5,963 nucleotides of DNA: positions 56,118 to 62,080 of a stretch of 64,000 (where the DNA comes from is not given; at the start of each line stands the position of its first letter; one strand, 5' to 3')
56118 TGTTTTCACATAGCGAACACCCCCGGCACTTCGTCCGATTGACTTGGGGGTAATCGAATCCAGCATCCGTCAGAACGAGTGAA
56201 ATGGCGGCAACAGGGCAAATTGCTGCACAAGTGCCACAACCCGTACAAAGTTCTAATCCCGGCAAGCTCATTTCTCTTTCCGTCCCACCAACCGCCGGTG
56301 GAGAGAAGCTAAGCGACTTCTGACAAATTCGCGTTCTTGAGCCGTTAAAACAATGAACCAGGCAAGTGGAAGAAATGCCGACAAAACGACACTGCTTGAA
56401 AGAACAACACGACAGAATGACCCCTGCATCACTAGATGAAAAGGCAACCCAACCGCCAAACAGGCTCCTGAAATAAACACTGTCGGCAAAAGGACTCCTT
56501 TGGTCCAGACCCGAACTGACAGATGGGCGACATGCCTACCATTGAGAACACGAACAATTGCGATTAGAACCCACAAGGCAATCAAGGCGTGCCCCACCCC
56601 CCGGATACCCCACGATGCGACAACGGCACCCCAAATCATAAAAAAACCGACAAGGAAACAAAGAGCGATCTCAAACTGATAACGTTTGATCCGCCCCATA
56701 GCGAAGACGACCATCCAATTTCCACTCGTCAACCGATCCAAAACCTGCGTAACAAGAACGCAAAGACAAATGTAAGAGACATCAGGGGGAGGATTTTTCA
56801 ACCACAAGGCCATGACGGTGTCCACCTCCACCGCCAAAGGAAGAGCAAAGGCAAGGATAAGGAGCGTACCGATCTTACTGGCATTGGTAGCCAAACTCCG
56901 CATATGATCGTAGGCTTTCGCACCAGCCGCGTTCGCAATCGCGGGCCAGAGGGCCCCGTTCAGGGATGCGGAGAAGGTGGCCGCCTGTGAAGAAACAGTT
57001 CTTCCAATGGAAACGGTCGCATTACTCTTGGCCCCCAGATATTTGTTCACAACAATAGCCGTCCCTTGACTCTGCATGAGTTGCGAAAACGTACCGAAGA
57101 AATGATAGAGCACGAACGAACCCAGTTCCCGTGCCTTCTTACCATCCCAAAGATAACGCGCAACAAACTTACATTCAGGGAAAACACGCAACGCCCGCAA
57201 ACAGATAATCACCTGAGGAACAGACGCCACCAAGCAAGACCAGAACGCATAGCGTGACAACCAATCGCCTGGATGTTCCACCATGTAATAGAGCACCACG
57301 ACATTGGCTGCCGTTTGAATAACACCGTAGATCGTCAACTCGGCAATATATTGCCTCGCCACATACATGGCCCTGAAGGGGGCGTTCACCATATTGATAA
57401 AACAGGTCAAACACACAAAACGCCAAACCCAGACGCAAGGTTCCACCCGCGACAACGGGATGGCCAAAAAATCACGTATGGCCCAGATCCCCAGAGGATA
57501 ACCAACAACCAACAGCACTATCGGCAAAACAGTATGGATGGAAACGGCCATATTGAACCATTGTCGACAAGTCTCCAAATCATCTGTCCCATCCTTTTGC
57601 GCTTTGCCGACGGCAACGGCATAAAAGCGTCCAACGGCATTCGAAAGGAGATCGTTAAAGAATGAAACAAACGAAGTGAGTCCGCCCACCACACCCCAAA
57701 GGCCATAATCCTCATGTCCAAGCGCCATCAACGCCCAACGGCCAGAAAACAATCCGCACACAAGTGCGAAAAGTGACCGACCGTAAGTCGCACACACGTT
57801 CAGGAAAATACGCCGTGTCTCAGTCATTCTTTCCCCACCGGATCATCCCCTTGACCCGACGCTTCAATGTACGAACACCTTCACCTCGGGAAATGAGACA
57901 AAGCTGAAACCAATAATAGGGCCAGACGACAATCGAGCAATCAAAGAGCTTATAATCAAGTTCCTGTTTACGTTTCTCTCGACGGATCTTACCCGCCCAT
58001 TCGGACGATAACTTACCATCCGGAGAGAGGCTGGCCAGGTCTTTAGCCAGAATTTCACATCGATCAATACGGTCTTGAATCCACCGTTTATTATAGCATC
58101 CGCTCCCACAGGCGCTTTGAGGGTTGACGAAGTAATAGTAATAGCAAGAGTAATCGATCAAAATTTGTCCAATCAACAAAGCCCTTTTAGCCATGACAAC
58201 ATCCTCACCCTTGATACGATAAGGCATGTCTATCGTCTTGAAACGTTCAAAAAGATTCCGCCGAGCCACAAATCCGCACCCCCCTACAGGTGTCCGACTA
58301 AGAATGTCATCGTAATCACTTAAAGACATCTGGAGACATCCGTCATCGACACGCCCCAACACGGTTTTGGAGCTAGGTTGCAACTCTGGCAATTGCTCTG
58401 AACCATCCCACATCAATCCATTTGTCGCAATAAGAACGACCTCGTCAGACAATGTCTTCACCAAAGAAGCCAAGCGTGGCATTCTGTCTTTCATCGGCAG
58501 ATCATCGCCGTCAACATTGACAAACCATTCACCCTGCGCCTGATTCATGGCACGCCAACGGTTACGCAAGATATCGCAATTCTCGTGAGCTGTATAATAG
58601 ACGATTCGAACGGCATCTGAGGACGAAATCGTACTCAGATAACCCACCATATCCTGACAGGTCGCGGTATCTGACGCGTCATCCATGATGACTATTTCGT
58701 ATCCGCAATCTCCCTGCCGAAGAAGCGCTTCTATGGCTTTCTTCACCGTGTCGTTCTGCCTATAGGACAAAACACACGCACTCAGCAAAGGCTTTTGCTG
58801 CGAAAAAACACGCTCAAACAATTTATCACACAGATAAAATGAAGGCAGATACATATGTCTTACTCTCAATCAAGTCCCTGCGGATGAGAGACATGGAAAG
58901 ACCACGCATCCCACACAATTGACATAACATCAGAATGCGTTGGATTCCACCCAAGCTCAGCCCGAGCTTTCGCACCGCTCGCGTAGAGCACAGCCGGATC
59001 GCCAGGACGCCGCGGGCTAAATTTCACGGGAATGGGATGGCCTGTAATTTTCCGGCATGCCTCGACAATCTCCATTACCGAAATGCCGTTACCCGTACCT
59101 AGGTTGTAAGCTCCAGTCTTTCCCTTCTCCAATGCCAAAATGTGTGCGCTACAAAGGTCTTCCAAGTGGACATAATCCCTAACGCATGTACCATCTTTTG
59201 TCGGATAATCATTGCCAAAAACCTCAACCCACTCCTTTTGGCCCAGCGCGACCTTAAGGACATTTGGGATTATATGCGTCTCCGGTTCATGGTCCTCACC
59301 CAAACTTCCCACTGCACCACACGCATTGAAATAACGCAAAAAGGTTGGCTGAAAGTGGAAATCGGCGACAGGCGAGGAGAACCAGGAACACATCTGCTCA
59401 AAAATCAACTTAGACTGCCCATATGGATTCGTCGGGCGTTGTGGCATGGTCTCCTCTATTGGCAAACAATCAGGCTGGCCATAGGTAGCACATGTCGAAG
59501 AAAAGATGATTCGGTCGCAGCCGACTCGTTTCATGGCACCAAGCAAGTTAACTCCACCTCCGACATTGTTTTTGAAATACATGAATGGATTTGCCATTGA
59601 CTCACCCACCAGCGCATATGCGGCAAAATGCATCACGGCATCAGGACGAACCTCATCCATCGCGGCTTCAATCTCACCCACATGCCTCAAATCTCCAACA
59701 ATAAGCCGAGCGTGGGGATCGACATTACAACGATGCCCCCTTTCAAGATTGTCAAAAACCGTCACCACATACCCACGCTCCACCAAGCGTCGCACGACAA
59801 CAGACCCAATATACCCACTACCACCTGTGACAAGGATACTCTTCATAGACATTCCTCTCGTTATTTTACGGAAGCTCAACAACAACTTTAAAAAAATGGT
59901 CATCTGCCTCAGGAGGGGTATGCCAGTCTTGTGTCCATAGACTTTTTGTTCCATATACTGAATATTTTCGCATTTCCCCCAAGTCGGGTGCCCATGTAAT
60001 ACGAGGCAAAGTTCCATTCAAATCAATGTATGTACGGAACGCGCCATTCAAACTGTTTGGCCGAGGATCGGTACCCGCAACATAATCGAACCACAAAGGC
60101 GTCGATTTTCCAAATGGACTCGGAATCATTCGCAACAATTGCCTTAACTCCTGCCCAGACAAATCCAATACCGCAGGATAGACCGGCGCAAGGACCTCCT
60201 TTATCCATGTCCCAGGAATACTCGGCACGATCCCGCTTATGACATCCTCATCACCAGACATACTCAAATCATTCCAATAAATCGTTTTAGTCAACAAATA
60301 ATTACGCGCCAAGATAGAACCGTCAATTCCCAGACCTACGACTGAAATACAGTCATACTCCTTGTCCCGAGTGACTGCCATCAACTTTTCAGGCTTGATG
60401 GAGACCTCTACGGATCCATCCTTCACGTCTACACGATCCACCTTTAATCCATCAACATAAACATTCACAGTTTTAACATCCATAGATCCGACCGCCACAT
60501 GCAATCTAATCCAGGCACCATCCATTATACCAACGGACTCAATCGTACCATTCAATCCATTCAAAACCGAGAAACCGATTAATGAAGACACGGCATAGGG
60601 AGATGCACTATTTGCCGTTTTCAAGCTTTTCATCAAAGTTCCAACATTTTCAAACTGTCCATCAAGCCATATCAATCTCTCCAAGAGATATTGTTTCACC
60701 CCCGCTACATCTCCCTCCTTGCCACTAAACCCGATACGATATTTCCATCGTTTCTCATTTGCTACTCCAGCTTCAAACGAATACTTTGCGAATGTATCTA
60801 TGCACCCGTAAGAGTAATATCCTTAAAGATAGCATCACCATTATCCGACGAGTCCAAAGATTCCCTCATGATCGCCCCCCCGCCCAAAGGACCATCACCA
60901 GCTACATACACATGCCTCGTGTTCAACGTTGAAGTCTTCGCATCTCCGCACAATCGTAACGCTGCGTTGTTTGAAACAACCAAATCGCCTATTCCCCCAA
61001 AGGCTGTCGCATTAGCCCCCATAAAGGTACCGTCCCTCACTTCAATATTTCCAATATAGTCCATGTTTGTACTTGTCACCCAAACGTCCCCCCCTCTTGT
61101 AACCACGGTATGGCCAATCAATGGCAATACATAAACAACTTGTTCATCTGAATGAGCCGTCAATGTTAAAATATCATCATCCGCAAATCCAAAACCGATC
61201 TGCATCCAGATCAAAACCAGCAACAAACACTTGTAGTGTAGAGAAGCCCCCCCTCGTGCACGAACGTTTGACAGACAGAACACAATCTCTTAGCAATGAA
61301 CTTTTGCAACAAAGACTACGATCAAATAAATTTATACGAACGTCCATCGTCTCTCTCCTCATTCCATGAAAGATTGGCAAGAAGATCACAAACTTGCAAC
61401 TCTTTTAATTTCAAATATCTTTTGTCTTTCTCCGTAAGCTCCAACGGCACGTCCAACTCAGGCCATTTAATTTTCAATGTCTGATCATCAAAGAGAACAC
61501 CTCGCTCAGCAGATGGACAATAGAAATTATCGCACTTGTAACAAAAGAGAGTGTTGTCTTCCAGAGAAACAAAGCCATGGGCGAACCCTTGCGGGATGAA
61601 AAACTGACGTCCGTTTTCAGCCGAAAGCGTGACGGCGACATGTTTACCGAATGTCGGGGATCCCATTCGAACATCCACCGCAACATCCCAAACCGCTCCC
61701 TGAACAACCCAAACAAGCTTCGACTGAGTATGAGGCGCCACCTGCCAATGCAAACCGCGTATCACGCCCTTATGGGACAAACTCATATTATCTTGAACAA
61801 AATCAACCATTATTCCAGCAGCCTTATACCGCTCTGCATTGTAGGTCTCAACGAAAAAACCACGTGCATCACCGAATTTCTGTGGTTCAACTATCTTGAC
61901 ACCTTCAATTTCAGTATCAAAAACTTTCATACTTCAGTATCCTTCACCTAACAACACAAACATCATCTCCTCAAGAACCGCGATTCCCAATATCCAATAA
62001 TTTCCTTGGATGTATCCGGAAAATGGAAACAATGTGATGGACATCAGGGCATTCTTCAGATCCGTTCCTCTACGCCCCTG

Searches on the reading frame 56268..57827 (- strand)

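Call 35: search_protein_families(library=pfam, proteins=[window:56268-57827:-], max_evalue=0.001)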
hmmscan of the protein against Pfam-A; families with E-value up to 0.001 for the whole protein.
window:56268-57827:- (519 aa): 1 family
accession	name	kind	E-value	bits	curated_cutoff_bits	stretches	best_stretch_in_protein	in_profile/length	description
PF01554.23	MatE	-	0.00015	21.9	24.9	1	248-329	8-88/161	MatE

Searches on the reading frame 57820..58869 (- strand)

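Call 35: search_protein_families(library=pfam, proteins=[window:57820-58869:-], max_evalue=0.001)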
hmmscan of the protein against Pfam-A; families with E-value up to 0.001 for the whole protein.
window:57820-58869:- (349 aa): 2 families
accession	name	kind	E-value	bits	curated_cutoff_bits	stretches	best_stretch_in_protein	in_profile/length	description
PF00535.33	Glycos_transf_2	-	3.4e-14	53.6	23.3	1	30-147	1-113/168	Glycosyl transferase family 2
PF13641.12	Glyco_tranf_2_3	-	3.3e-06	27.7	27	1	29-230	3-194/230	Glycosyltransferase like family 2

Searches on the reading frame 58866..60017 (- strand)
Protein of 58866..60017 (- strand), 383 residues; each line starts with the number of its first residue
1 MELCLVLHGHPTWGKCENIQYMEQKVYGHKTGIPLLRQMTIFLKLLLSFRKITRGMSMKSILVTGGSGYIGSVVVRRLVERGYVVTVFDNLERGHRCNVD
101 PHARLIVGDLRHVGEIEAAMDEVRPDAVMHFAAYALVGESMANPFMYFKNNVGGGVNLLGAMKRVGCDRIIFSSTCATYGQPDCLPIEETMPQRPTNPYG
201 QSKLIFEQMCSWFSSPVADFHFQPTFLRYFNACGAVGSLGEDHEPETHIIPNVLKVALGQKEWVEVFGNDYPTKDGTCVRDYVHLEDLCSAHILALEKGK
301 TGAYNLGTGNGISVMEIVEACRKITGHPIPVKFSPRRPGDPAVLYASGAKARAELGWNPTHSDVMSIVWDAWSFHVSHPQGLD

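Call 36: search_protein_families(library=pfam, proteins=[window:58866-60017:-], max_evalue=0.001)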
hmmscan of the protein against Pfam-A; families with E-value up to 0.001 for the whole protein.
window:58866-60017:- (383 aa): 7 families
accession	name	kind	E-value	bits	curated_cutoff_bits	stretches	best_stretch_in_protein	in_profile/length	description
PF01370.27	Epimerase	-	9.2e-56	189.4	20.9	1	61-307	1-240/240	NAD dependent epimerase/dehydratase family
PF16363.11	GDP_Man_Dehyd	-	1.1e-51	176.7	27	1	62-361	1-323/332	GDP-mannose 4,6 dehydratase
PF02719.21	Polysacc_synt_2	-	1.7e-14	54.1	20.2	1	61-239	1-178/293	Polysaccharide biosynthesis protein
PF01073.25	3Beta_HSD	-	1.3e-12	47.8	22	1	62-209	1-156/280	3-beta hydroxysteroid dehydrogenase/isomerase family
PF04321.23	RmlD_sub_bind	-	1.1e-11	44.7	27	1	60-209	2-135/287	RmlD substrate binding domain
PF13460.12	NAD_binding_10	-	3.3e-09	37.3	27.2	1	65-180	1-103/184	NAD(P)H-binding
PF05368.20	NmrA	-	1.5e-07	31.8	27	1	59-176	3-108/298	NmrA-like family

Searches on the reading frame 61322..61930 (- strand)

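Call 36: search_protein_families(library=pfam, proteins=[window:61322-61930:-], max_evalue=0.001)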
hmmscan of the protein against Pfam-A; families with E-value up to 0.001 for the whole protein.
window:61322-61930:- (202 aa): 1 family
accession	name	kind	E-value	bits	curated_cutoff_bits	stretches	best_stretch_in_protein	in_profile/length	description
PF00908.23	dTDP_sugar_isom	-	6.1e-70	234.7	27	1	6-177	2-168/168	dTDP-4-dehydrorhamnose 3,5-epimerase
